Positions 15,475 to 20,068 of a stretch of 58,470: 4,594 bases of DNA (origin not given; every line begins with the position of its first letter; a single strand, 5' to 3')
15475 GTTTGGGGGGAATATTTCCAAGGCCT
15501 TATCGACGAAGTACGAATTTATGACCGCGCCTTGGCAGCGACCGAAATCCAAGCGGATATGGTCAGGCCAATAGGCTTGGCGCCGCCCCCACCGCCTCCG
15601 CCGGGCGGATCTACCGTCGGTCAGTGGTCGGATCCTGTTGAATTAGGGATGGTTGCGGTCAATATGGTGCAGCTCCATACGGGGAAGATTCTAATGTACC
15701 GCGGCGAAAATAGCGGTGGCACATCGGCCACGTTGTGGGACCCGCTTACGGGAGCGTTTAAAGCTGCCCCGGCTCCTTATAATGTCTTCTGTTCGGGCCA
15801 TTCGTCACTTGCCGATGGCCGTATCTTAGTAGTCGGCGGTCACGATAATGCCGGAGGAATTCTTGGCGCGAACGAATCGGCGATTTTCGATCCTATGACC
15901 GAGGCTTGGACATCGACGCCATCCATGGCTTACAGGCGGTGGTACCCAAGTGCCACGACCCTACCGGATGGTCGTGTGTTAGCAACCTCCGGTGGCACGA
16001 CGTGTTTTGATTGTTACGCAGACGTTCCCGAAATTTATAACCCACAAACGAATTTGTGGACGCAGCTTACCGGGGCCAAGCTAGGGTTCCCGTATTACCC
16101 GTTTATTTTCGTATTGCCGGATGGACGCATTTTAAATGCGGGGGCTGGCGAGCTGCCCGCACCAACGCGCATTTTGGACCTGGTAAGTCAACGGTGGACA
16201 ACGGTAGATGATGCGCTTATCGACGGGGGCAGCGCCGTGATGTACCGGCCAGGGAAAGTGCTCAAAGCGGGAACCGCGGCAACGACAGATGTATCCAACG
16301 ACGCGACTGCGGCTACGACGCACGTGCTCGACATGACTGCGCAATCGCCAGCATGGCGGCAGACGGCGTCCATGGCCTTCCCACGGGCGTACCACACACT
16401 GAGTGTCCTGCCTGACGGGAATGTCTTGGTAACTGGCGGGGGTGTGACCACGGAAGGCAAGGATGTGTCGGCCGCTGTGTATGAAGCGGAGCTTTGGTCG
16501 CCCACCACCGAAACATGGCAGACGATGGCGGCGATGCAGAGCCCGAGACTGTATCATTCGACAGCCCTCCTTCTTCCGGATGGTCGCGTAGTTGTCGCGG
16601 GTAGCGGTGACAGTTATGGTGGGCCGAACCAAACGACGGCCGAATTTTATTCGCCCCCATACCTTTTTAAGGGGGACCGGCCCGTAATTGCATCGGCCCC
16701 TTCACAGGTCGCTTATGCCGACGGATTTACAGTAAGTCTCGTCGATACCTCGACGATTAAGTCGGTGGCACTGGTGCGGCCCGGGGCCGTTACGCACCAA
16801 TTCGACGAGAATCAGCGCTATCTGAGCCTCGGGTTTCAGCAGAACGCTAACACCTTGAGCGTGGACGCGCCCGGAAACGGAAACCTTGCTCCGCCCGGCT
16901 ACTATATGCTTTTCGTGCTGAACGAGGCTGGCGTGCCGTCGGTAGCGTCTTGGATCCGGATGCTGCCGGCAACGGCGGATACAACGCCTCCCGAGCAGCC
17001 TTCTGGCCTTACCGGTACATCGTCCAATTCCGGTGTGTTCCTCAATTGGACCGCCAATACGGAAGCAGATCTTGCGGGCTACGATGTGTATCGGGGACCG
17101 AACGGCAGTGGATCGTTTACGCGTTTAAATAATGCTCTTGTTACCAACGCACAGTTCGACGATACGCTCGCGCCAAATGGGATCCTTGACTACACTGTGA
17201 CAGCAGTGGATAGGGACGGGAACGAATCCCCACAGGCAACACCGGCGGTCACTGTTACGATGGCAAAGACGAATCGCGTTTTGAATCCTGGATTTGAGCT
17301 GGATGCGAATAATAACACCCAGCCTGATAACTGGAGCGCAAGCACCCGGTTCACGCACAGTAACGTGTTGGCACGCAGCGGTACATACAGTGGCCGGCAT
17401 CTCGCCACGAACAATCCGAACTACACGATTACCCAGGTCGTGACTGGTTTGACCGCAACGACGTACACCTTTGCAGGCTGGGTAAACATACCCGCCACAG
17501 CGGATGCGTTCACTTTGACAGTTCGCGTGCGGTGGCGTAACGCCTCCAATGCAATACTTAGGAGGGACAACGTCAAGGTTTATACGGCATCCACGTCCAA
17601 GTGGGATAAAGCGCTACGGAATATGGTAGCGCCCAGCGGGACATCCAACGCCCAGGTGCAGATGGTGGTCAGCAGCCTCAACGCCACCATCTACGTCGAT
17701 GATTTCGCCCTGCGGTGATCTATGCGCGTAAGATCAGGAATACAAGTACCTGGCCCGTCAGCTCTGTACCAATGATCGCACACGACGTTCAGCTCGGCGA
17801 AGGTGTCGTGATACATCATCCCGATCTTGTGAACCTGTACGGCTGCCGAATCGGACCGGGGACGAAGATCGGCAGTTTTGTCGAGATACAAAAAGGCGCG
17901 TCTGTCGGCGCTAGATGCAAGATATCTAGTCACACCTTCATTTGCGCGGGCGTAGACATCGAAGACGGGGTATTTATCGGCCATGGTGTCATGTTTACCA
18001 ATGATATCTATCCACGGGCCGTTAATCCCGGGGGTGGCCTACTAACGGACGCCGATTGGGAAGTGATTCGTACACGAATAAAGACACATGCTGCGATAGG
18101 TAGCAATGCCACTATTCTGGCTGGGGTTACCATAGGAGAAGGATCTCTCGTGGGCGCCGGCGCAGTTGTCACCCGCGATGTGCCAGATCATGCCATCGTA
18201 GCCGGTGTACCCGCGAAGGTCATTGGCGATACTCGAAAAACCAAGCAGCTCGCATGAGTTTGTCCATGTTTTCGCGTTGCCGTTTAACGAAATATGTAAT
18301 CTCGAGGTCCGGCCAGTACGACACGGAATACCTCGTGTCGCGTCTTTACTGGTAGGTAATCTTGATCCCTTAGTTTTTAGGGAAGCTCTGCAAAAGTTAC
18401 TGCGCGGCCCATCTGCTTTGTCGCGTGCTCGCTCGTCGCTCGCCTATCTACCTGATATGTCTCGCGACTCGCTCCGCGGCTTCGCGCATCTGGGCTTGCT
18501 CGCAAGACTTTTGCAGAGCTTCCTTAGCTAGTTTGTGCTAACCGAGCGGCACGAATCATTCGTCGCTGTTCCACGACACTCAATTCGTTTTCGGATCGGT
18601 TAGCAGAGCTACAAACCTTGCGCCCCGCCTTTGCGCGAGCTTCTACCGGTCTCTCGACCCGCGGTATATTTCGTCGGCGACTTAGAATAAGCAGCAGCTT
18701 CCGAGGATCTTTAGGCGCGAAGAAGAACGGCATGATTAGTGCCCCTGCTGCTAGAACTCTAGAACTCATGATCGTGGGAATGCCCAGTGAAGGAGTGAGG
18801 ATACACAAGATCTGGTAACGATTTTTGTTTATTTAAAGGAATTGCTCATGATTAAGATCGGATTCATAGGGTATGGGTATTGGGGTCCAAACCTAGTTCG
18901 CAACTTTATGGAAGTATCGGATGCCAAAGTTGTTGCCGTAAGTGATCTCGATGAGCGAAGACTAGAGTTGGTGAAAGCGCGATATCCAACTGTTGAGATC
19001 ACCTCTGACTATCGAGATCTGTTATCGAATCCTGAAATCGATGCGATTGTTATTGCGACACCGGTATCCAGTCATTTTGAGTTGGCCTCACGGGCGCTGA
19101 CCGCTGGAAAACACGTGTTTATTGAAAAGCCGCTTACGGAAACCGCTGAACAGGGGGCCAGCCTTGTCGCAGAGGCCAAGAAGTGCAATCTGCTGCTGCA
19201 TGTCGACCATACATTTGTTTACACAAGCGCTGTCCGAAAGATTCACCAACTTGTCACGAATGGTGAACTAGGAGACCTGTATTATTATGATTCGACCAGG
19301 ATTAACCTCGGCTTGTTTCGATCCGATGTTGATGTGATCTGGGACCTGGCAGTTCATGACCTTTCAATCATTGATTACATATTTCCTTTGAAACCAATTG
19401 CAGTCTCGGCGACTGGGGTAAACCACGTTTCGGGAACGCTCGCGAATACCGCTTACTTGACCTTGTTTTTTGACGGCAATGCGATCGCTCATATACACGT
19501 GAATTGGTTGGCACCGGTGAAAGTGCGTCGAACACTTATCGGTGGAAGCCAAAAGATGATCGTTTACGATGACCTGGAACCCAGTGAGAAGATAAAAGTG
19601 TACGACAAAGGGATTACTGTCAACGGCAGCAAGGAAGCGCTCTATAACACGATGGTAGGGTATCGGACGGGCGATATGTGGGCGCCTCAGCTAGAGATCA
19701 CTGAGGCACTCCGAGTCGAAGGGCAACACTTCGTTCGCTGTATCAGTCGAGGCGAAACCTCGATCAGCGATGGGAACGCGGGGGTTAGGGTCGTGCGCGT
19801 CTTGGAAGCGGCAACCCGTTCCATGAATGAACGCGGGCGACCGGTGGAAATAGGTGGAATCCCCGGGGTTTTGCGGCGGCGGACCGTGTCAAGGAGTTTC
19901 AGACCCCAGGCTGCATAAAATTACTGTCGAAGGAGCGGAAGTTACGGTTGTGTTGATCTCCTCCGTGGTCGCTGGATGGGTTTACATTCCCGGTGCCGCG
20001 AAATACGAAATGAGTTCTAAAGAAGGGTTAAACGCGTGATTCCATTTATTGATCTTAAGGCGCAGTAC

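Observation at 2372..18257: Candidate RfaH-driven exoprotein system encoded next to, not inside, the sugar-biosynthesis genes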

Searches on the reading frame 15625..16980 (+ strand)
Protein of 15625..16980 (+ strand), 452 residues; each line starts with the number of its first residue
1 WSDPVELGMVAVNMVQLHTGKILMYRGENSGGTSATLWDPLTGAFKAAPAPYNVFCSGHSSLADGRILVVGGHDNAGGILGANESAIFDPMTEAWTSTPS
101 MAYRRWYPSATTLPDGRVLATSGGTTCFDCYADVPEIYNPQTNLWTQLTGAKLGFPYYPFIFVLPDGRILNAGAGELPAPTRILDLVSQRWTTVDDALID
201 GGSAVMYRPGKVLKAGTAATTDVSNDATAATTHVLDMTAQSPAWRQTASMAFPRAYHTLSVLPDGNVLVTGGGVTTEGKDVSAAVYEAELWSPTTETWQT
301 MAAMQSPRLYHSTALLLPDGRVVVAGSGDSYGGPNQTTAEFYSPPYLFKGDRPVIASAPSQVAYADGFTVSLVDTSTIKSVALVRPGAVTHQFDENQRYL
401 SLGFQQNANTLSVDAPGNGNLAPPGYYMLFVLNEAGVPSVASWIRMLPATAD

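Call 36: search_solved_structures(query=window:15625-16980:+, max_evalue=0.001, show_alignments=2)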
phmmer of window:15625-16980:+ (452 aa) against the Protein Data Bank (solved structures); distinct sequences matched with E-value up to 0.001: 75 (the best 60 are shown).
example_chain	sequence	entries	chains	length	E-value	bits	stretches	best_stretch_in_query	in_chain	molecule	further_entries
4unm_A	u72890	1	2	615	6.3e-66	226.3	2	81-446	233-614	SECRETED PROTEIN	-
5lxz_B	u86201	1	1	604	4.6e-64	220.2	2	81-446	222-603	Secreted protein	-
5lqi_A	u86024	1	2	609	4.7e-64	220.2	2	81-446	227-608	Secreted protein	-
2eic_A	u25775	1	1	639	5e-47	164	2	202-446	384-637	Galactose oxidase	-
2eib_A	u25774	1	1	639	5.2e-47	164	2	202-446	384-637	Galactose oxidase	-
2eid_A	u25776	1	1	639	6.5e-47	163.7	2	202-446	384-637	Galactose oxidase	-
1gof_A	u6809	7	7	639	9.1e-47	163.2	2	202-446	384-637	GALACTOSE OXIDASE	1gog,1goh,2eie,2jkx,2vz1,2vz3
1k3i_A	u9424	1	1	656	1e-46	163.1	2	202-446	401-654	Galactose Oxidase Precursor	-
1t2x_A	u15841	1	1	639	1.2e-46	162.8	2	201-446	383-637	Galactose Oxidase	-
6xlt_A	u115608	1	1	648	1.7e-46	162.3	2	202-446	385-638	Galactose oxidase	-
2wq8_A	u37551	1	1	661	1.8e-46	162.2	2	202-446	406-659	GALACTOSE OXIDASE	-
8tx5_A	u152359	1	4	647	2.1e-46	162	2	202-446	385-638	Galactose oxidase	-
8tx6_A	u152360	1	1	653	1.6e-45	159.1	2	202-447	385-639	Galactose oxidase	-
9ndr_A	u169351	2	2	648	2.2e-45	158.6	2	202-446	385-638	Galactose oxidase | F5/8 type C domain-containing protein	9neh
6xlr_A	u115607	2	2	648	2.2e-45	158.6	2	202-446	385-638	Galactose oxidase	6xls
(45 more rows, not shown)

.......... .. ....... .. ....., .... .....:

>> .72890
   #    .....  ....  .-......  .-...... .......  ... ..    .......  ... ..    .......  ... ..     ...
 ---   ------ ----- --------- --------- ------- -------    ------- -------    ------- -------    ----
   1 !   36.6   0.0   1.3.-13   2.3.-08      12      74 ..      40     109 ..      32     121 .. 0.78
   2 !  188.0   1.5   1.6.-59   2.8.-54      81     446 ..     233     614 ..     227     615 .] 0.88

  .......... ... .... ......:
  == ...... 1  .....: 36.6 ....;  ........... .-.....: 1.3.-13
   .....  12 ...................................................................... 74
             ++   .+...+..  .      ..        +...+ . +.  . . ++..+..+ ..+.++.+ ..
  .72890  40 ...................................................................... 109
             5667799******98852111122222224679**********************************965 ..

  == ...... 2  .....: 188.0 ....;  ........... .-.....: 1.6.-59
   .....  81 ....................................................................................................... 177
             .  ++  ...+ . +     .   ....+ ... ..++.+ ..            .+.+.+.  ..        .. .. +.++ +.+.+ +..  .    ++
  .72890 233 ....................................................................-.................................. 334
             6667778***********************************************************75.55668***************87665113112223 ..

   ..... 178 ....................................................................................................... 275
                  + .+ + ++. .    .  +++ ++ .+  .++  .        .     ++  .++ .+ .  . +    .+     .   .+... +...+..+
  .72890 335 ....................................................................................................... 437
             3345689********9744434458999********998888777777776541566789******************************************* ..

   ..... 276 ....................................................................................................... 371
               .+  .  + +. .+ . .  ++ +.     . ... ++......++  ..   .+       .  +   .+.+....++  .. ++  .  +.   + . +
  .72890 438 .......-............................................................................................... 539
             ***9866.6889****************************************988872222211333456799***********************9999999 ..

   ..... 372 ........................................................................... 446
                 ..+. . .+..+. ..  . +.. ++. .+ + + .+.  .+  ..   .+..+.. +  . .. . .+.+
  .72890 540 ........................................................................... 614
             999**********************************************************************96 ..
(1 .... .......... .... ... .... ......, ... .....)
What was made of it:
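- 14785..17718 (+): LamG copper radical oxidase (977 aa). LamG is at 15094-15552, the catalytic propeller plus E-set at about 15625-16974, and the shared tail at 16981-17715. GlxA 4unm scores E 6e-66, and the Cys, Trp-Tyr, Tyr-His and His residues all align (FCSGHS, RWYPS, LYHS, VTHQ) (call 36).
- On Copper radical oxidase (AA5; GlxA / galactose oxidase): GlxA 4unm scores 6e-66 (call 36).
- Closest known: GlxA-CslA of Streptomyces. Same: The best PDB hit is GlxA at 6e-66 (call 36).
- All GlxA ligands are conserved (call 36).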

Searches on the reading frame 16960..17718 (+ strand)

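Call 7: search_protein_families(library=pfam, proteins=[window:16960-17718:+], max_evalue=1)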
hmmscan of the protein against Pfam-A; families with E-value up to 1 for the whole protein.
window:16960-17718:+ (252 aa): 1 family
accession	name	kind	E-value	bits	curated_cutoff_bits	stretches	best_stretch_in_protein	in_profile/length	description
PF18370.7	RGI_lyase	-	0.0041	17.9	27.8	1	16-91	9-79/86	Rhamnogalacturonan I lyases beta-sheet domain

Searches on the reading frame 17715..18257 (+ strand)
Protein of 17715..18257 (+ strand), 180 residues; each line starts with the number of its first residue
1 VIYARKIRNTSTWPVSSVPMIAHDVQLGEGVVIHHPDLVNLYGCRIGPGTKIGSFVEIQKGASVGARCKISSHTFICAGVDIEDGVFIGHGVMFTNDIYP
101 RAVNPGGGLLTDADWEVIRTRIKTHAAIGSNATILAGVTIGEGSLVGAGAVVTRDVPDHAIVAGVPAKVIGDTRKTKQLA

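Call 4: search_protein_families(library=pfam, proteins=[window:17715-18257:+], max_evalue=0.01)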
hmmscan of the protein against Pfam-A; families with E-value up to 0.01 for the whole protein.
window:17715-18257:+ (180 aa): 4 families
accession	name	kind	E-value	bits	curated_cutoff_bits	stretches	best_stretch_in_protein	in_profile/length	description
PF00132.30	Hexapep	-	1.1e-21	76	27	2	120-154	2-36/36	Bacterial transferase hexapeptide (six repeats)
PF25084.1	LbH_EIF2B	-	2.6e-09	37.5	54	1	18-97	21-96/105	EIF2B subunit epsilon LbH domain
PF14602.12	Hexapep_2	-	8.4e-09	35.4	27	1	126-154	8-34/34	Hexapeptide repeat of succinyl-transferase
PF25087.1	GMPPB_C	-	0.0015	18.6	39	0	56-91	5-40/110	GMPPB C-terminal domain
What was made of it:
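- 17715..18257 (+): Left-handed beta-helix N-acetyltransferase. It is the first gene of the sugar pathway, not part of an exoprotein kit. Hexapep 1e-21 (call 4).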

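Call 8: search_protein_families(library=ncbifam, proteins=[window:17715-18257:+], max_evalue=0.001)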
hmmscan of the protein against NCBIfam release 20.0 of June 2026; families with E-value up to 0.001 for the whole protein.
window:17715-18257:+ (180 aa): 47 families (the best 25 are shown)
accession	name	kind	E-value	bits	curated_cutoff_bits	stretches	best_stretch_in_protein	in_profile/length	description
TIGR03570.1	NeuD_NnaD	subfamily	1.1e-25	90.5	160.8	2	121-168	155-202/202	NeuD/PglB/VioB family sugar acetyltransferase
TIGR03532.1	DapD_Ac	equivalog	3.2e-17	62.9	231.75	1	121-175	162-216/231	2,3,4,5-tetrahydropyridine-2,6-dicarboxylate N-acetyltransferase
NF010933.0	PRK14353.1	equivalog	5.8e-17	61.4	505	1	20-165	282-426/453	bifunctional UDP-N-acetylglucosamine diphosphorylase/glucosamine-1-phosphate N-acetyltransferase GlmU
NF041874.1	EPS_EpsC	equivalog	2e-15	56.9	150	1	78-171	66-165/168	serine O-acetyltransferase EpsC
NF007240.0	PRK09677.1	equivalog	4.9e-15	55.5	243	1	122-173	133-184/192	putative lipopolysaccharide biosynthesis O-acetyl transferase WbbJ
NF007076.0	PRK09527.1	equivalog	1e-14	54.5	347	1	122-173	134-185/203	galactoside O-acetyltransferase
NF058585.1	HptprglPActTf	PfamEq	4.4e-14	52.4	300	1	121-177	108-164/172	heptaprenylglyceryl phosphate O-acetyltransferase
NF002060.0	PRK00892.1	subfamily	2e-13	50.2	207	2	13-93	102-181/345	UDP-3-O-(3-hydroxymyristoyl)glucosamine N-acyltransferase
NF010936.0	PRK14356.1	equivalog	2e-13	50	666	1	43-162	339-441/456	bifunctional UDP-N-acetylglucosamine diphosphorylase/glucosamine-1-phosphate N-acetyltransferase GlmU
TIGR03308.1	phn_thr-fam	hypoth_equivalog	2.7e-13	50.2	201.65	1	121-171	110-160/204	phosphonate metabolim protein, transferase hexapeptide repeat family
TIGR01173.1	glmU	equivalog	5e-13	48.7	366.85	1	44-170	333-442/452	bifunctional UDP-N-acetylglucosamine diphosphorylase/glucosamine-1-phosphate N-acetyltransferase GlmU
NF010934.1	PRK14354.1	equivalog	7.6e-13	47.8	450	1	44-161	332-432/447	bifunctional UDP-N-acetylglucosamine diphosphorylase/glucosamine-1-phosphate N-acetyltransferase GlmU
NF007797.0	PRK10502.1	subfamily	1.3e-12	47.8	192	1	121-172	127-178/183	WcaF family extracellular polysaccharide biosynthesis acetyltransferase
NF010940.0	PRK14360.1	equivalog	1.5e-12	46.8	602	1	24-173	297-444/452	bifunctional UDP-N-acetylglucosamine diphosphorylase/glucosamine-1-phosphate N-acetyltransferase GlmU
NF000490.1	chloram_CatB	equivalog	3.3e-12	46.2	350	1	120-171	111-162/210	type B chloramphenicol O-acetyltransferase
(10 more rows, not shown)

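Call 97: search_solved_structures(query=window:17715-18257:+, max_evalue=1e-10)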
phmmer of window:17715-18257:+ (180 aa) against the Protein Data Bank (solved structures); distinct sequences matched with E-value up to 1e-10: 16.
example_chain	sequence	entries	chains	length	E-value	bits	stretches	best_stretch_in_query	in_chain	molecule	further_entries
7s43_A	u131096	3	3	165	3.3e-23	85.6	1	62-160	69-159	N-acetyltransferase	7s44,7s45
4mzu_A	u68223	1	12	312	4.9e-23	85.1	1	62-172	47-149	WxcM-like protein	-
7s3u_A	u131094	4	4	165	1.9e-22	83.2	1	62-160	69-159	N-acetyltransferase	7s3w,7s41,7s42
3mqg_A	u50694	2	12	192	5.3e-22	81.7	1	46-172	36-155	Lipopolysaccharides biosynthesis acetyltransferase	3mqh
3fs8_A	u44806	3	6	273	2.7e-15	59.9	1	27-177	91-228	QdtC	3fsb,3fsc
3cj8_A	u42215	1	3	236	2.2e-13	53.6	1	122-173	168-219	2,3,4,5-tetrahydropyridine-2,6-dicarboxylate N-acetyltransferase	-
3r8y_A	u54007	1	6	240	4.1e-13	52.7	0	123-177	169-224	2,3,4,5-tetrahydropyridine-2,6-dicarboxylate N-acetyltransferase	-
9dqf_A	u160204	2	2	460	6.8e-13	52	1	44-162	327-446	Bifunctional protein GlmU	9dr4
1g95_A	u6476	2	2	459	2.5e-12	50.2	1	46-171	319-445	N-ACETYLGLUCOSAMINE-1-PHOSPHATE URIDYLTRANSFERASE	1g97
4aaw_A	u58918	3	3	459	1.4e-11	47.7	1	46-171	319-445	BIFUNCTIONAL PROTEIN GLMU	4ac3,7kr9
1hm0_A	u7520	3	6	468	2.8e-11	46.8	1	46-171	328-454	N-ACETYLGLUCOSAMINE 1-PHOSPHATE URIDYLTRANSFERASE | UDP-N-ACETYLGLUCOSAMINE-1-PHOSPHATE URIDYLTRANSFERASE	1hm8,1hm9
3jqy_B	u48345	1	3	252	3.3e-11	46.5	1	62-170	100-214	Polysialic acid O-acetyltransferase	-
3ftt_A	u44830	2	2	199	4.1e-11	46.3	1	73-171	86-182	Putative acetyltransferase SACOL2570 | Galactoside O-acetyltransferase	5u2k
3v4e_A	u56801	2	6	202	4.2e-11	46.2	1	79-171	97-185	Galactoside O-acetyltransferase | Putative acetyltransferase SACOL2570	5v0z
4dcl_A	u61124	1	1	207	4.4e-11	46.1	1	79-170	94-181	Putative acetyltransferase SACOL2570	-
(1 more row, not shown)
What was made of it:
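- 17715..18257 (+): The best PDB relatives are 3-amino-sugar N-acetyltransferases: the entry I take to be WlbB (3mqg), QdtC (3fs8), a WxcM-like protein (4mzu) and 7s43 (call 97).
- The Hexapep protein resembles 3-amino-sugar N-acetyltransferases (call 97).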

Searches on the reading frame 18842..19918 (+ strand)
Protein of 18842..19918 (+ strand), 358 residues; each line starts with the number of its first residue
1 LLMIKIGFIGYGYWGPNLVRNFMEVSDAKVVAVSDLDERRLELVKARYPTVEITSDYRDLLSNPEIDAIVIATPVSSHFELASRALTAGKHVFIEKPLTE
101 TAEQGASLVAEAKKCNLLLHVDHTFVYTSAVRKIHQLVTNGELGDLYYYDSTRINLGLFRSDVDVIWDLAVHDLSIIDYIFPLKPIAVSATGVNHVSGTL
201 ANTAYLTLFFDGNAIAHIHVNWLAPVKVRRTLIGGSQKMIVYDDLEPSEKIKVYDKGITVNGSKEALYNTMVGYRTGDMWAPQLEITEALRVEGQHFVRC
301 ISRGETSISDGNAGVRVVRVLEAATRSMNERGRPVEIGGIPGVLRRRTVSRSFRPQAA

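Call 8: search_protein_families(library=ncbifam, proteins=[window:18842-19918:+], max_evalue=0.001)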
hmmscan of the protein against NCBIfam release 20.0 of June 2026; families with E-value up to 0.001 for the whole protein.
window:18842-19918:+ (358 aa): 11 families
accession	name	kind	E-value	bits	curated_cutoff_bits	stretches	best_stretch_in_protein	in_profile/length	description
NF040723.1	UDP-GlcNAcDh_Arch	equivalog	1.6e-49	169.1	450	1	4-328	1-301/302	UDP-N-acetylglucosamine 3-dehydrogenase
TIGR04380.1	myo_inos_iolG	equivalog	9e-33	113.5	355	1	3-331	1-326/330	inositol 2-dehydrogenase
NF008607.0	PRK11579.1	subfamily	1.4e-30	106.5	330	1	4-167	5-163/346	oxidoreductase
NF052479.1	LevoglcsnDh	equivalog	4.8e-19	68.3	650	1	32-152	40-160/386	levoglucosan dehydrogenase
NF041392.1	XylDh_Gfo6_Halo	equivalog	1.6e-17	63.4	350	1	4-147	17-164/350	D-xylose 1-dehydrogenase Gfo6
NF052679.1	InsChiInosDhIolG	equivalog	1.8e-17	63.4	540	1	3-153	2-155/343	bifunctional inositol 2-dehydrogenase/D-chiro-inositol 1-dehydrogenase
NF058561.1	BT_2158_fam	equivalog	2.1e-17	62.9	750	1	8-147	40-178/487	glycoside 3-dehydrogenase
NF007574.0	PRK10206.1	equivalog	2.7e-15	56.3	352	1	31-148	31-148/345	oxidoreductase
NF058563.1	BT_2159_fam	equivalog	8.5e-15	54.6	650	1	4-150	1-147/350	disaccharide 3-dehydrogenase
NF005384.0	PRK06928.1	exception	0.00021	20.9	301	1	3-68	1-69/277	pyrroline-5-carboxylate reductase ProG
NF009830.0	PRK13304.1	equivalog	0.00024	20.6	267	1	3-94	1-90/265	aspartate dehydrogenase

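Call 98: search_solved_structures(query=window:18842-19918:+, max_evalue=1e-20)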
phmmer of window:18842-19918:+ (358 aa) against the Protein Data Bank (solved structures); distinct sequences matched with E-value up to 1e-20: 4.
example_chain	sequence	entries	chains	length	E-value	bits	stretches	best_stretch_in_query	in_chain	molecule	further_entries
3c1a_A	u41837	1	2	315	8.8e-26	93.9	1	4-254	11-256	Putative oxidoreductase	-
3kux_A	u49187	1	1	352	1.7e-21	79.9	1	4-248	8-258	Putative oxidoreductase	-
3fhl_A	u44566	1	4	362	3.6e-21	78.8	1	4-153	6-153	Putative oxidoreductase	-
3gdo_A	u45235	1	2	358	8.6e-21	77.5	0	4-330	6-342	Uncharacterized oxidoreductase yvaA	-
